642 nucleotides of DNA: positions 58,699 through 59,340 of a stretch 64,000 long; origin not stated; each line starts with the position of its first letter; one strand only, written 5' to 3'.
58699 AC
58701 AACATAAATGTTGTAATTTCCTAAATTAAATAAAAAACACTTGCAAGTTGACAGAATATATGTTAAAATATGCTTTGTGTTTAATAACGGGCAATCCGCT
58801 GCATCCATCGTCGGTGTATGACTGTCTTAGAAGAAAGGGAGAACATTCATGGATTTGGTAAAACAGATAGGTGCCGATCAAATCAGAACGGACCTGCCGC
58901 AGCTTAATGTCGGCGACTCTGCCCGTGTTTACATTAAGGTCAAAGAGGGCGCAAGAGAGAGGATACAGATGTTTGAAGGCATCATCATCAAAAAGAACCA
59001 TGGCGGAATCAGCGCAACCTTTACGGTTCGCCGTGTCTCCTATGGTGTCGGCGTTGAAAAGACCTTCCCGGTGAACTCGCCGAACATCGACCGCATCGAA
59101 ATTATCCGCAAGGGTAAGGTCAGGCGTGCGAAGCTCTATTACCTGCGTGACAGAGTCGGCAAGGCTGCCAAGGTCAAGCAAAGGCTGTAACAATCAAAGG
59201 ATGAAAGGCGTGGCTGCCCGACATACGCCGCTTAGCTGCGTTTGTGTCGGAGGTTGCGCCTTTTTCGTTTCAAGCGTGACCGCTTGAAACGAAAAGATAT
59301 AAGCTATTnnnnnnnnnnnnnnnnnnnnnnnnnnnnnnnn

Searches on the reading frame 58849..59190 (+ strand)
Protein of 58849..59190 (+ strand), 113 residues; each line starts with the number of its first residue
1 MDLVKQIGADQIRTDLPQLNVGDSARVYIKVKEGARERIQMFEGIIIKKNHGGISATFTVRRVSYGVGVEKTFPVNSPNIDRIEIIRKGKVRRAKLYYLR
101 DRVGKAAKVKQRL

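Call 88: search_protein_families(library=pfam, proteins=[window:58849-59190:+], max_evalue=0.0001)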
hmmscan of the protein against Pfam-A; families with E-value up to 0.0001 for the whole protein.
window:58849-59190:+ (113 aa): 1 family
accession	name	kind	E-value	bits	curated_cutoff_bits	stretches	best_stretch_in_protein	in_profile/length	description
PF01245.26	Ribosomal_L19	-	1.8e-47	160.3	22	1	3-112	2-111/111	Ribosomal protein L19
